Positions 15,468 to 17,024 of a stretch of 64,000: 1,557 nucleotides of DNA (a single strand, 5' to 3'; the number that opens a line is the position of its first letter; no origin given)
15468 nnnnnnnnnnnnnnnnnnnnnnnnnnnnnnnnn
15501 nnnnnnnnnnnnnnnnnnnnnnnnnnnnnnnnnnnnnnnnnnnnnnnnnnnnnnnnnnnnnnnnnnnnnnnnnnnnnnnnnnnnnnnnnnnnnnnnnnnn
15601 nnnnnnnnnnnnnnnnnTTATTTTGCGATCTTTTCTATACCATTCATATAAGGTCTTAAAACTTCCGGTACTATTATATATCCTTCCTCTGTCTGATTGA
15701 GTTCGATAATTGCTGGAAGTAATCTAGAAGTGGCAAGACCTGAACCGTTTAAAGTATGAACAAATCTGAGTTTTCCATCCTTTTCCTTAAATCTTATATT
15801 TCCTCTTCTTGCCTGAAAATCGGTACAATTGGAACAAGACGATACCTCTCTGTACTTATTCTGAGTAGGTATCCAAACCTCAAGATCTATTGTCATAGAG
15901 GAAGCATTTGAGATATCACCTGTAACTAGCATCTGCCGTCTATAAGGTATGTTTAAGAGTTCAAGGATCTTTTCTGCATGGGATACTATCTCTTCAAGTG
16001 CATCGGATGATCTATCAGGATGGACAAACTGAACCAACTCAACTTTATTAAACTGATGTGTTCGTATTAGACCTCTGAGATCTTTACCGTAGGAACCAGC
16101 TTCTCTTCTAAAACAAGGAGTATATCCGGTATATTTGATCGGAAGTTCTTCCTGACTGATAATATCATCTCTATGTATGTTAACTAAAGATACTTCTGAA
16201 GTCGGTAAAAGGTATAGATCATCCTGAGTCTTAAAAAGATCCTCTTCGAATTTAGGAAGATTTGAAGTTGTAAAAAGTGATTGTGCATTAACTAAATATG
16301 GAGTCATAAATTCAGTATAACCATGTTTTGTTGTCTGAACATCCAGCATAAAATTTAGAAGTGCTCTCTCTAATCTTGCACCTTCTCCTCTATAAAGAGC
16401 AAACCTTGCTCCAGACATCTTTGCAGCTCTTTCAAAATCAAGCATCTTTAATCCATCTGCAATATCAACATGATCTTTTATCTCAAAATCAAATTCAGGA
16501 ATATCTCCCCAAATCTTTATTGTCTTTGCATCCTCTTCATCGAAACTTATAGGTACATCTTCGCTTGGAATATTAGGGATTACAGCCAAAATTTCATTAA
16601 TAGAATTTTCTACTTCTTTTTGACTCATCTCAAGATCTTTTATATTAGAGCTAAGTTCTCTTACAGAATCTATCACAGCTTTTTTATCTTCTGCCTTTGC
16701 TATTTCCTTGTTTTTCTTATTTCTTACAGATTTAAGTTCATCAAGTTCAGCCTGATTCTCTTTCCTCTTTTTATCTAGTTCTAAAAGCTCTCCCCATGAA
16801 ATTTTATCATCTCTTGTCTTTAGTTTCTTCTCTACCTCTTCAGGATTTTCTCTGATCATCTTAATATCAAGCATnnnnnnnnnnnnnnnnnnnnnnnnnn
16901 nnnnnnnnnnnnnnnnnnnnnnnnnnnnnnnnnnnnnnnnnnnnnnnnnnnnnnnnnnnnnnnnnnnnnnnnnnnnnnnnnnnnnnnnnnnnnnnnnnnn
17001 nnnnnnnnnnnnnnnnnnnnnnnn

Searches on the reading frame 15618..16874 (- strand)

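Call 14: search_protein_families(library=phrogs, proteins=[window:15618-16874:-], max_evalue=0.00001)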
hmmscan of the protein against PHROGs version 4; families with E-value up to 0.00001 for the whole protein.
window:15618-16874:- (418 aa): 3 families
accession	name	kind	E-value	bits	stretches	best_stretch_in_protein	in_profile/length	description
phrog_16140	-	unknown function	1.4e-164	548.9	1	1-417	1-424/426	-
phrog_18916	-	unknown function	2.7e-09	37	1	133-298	242-403/643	-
phrog_4806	-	DNA, RNA and nucleotide metabolism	1.2e-06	29.3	1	179-391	14-186/190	histidyl tRNA synthetase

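Call 52: search_protein_families(library=pfam, proteins=[window:15618-16874:-], max_evalue=0.0001)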
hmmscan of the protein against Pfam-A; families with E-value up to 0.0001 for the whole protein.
window:15618-16874:- (418 aa): 2 families
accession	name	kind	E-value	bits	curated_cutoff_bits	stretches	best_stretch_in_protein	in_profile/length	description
PF00587.30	tRNA-synt_2b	-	3.1e-43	148.4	29.3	1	217-392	8-178/179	tRNA synthetase class II core domain (G, H, P, S and T)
PF02403.27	Seryl_tRNA_N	-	1.1e-24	87.2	28.2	1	1-103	1-108/108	Seryl-tRNA synthetase N-terminal domain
